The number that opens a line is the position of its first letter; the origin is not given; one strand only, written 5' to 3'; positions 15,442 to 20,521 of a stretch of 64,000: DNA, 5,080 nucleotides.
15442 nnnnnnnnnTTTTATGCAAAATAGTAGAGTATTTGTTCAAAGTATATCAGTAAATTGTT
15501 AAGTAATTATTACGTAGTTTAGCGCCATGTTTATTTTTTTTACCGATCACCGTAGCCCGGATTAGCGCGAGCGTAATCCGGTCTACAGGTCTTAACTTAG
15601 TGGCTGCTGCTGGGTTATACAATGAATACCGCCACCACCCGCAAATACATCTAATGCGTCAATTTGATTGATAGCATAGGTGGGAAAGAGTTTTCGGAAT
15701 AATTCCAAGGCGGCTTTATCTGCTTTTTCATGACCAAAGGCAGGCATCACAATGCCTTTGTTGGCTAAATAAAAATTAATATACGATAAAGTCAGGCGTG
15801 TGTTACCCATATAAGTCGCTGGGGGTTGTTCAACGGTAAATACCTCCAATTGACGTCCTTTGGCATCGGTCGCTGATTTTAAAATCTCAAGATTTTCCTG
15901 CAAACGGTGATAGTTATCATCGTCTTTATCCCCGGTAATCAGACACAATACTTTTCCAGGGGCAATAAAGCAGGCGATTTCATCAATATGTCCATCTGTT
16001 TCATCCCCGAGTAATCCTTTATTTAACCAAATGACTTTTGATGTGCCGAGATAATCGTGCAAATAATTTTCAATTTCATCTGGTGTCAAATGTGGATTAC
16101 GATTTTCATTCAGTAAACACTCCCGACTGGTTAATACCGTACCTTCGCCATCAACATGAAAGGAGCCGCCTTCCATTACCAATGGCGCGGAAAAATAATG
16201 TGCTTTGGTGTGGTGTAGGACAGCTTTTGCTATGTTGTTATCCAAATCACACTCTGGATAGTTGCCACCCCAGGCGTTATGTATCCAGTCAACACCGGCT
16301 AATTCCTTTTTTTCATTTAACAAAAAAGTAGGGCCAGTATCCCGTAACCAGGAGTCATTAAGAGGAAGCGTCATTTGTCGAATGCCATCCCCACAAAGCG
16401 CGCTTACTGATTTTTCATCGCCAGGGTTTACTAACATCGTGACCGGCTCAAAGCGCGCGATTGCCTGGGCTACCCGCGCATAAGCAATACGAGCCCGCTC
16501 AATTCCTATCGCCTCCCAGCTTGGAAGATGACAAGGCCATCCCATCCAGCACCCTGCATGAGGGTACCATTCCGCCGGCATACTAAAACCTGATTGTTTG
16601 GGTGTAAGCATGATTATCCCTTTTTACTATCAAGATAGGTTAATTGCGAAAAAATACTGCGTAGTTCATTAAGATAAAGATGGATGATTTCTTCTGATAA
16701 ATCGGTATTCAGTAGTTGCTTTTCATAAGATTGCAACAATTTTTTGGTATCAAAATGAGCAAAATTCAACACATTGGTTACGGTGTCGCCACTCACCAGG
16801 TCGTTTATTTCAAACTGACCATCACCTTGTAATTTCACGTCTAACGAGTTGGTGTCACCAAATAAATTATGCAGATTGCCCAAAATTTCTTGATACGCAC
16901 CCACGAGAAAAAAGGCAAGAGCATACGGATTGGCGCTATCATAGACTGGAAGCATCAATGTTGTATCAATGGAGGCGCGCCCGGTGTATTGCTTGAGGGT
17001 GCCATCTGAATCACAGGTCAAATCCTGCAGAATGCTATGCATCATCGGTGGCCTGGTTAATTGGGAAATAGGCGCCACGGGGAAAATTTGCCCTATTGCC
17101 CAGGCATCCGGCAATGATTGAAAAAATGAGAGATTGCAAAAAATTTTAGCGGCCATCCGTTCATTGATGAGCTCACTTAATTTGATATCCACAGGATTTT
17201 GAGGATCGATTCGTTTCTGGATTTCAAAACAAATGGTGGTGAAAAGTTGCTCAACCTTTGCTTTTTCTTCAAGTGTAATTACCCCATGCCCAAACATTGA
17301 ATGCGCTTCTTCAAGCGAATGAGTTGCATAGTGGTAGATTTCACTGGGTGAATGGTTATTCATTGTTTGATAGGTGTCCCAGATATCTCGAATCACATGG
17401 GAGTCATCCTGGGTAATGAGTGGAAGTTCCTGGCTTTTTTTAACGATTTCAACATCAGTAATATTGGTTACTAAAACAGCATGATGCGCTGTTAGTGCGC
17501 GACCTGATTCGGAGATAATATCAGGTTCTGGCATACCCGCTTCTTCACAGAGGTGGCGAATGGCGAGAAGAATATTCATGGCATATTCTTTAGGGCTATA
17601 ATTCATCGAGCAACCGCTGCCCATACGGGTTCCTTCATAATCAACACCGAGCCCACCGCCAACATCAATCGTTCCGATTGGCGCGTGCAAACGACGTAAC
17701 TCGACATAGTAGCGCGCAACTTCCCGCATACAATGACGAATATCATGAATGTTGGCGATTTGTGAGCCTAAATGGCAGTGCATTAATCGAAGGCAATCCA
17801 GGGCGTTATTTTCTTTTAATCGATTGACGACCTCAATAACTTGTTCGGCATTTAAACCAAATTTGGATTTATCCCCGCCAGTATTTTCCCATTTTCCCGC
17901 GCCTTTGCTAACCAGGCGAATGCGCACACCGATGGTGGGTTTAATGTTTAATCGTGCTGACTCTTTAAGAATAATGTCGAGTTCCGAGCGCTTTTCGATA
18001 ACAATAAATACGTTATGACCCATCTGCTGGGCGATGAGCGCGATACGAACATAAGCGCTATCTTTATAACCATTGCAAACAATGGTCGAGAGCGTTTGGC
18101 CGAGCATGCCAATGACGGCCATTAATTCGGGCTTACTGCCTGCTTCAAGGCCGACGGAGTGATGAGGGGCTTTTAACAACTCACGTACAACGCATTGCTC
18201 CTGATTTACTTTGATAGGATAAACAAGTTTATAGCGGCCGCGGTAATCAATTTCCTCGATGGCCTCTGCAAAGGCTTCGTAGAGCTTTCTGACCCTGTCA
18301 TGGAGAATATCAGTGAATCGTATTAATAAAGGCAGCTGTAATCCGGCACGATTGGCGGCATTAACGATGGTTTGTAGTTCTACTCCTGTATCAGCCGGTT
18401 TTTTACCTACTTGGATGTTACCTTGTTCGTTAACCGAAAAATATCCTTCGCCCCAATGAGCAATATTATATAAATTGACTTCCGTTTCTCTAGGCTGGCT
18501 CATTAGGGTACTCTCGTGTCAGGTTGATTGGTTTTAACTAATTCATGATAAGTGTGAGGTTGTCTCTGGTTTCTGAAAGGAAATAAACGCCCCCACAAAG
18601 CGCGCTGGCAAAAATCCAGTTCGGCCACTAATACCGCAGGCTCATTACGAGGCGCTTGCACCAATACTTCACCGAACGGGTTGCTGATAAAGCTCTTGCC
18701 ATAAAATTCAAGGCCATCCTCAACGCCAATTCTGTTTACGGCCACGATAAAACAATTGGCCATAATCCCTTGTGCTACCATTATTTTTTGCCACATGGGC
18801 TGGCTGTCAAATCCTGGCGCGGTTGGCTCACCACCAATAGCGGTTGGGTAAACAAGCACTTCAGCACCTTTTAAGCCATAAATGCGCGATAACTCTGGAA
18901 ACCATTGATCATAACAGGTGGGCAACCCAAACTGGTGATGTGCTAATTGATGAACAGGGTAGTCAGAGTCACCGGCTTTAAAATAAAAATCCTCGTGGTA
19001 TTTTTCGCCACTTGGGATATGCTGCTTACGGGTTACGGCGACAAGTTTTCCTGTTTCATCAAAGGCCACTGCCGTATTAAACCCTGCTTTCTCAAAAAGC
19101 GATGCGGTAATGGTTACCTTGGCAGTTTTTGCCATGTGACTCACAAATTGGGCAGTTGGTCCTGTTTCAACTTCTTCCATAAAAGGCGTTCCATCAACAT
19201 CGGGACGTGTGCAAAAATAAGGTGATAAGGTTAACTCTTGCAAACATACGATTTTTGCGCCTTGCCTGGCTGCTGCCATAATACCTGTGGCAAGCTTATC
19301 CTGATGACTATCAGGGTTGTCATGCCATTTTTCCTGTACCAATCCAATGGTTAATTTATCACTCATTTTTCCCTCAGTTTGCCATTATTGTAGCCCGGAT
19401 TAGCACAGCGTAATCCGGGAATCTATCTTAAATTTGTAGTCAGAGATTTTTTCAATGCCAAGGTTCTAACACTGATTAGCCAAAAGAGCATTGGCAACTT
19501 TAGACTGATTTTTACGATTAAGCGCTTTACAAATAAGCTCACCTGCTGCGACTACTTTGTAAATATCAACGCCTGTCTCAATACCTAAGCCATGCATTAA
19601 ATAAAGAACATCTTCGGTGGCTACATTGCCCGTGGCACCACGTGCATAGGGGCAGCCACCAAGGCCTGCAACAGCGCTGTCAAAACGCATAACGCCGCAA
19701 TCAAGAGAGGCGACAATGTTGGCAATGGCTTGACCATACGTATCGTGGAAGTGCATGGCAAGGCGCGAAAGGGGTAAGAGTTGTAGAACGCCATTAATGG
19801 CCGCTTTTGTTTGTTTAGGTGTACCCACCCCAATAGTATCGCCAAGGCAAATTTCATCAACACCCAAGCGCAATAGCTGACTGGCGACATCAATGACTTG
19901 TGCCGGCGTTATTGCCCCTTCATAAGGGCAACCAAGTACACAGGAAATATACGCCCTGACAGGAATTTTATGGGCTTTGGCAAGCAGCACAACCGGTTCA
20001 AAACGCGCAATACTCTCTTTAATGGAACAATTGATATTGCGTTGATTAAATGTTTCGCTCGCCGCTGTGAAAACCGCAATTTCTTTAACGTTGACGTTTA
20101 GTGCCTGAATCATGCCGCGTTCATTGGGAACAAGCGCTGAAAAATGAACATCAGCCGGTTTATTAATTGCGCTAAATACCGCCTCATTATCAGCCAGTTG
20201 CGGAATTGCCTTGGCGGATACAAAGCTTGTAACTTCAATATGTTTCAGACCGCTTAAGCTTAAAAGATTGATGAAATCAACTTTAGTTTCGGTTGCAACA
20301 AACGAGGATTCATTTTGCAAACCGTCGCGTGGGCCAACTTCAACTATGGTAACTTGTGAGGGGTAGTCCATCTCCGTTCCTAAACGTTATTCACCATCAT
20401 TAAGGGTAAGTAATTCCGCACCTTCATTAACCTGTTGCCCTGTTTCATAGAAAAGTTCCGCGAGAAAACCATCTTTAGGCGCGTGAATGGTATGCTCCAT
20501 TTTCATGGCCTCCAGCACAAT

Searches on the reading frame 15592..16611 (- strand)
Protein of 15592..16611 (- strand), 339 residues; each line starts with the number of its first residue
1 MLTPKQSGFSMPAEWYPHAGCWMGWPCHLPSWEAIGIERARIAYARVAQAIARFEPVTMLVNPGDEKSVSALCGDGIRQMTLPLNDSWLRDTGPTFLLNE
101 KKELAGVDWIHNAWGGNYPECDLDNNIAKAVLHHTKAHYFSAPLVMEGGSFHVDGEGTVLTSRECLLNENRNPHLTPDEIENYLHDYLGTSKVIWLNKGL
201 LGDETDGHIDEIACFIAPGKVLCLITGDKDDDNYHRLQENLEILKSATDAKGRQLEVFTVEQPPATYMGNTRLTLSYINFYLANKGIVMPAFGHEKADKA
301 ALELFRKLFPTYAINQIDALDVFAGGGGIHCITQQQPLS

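Call 61: search_protein_families(library=pfam, proteins=[window:15592-16611:-], max_evalue=0.00001)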
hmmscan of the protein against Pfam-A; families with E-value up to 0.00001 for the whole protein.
window:15592-16611:- (339 aa): 1 family
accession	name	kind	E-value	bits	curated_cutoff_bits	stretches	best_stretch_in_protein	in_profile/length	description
PF04371.20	PAD_porph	-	2.4e-120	402.1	25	1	11-337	2-321/321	Porphyromonas-type peptidyl-arginine deiminase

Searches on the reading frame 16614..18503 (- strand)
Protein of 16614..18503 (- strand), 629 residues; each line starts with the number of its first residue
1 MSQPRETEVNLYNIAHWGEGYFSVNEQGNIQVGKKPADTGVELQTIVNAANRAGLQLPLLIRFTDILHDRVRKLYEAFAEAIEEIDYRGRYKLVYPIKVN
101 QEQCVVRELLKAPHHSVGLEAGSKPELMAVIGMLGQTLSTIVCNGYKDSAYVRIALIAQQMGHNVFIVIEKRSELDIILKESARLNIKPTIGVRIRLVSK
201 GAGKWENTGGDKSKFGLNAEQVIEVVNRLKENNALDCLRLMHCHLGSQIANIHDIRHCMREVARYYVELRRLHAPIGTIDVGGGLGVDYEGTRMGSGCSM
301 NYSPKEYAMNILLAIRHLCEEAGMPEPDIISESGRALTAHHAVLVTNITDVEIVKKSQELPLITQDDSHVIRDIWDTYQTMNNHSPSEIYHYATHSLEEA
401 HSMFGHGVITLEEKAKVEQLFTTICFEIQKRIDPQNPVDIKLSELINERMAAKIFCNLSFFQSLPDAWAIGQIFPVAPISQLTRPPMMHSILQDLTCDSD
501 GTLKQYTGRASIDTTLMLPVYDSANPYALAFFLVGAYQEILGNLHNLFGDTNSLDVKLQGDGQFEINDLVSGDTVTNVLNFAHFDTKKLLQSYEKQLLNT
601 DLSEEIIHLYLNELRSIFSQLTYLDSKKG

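Call 61: search_protein_families(library=pfam, proteins=[window:16614-18503:-], max_evalue=0.00001)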
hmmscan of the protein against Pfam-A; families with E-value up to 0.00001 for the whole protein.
window:16614-18503:- (629 aa): 2 families
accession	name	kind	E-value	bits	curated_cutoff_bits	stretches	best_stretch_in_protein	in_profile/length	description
PF02784.22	Orn_Arg_deC_N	-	1.3e-39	136.5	23.4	1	74-339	4-247/247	Pyridoxal-dependent decarboxylase, pyridoxal binding domain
PF17810.6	Arg_decarb_HB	-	5.9e-22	78.2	23.3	1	365-439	2-76/84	Arginine decarboxylase helical bundle domain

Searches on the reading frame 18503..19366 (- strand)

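Call 61: search_protein_families(library=pfam, proteins=[window:18503-19366:-], max_evalue=0.00001)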
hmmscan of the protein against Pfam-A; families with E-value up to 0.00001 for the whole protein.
window:18503-19366:- (287 aa): 1 family
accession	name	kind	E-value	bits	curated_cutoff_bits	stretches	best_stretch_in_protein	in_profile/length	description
PF00795.27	CN_hydrolase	-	7.1e-47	160.3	23.2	1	23-254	19-250/256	Carbon-nitrogen hydrolase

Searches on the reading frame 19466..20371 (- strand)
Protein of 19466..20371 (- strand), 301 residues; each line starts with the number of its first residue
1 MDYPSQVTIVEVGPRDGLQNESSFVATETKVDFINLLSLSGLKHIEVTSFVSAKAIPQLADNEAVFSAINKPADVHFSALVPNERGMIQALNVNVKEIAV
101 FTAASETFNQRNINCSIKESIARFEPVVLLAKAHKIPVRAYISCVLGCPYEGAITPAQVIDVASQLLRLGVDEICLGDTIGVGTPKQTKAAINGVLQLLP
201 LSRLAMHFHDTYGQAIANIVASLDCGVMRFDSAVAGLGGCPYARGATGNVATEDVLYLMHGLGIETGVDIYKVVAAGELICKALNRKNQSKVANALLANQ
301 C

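Call 61: search_protein_families(library=pfam, proteins=[window:19466-20371:-], max_evalue=0.00001)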
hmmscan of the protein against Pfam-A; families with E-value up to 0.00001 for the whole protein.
window:19466-20371:- (301 aa): 1 family
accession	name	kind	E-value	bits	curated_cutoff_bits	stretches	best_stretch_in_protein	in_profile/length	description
PF00682.25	HMGL-like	-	1.4e-47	162.7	29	1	7-280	2-260/260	HMGL-like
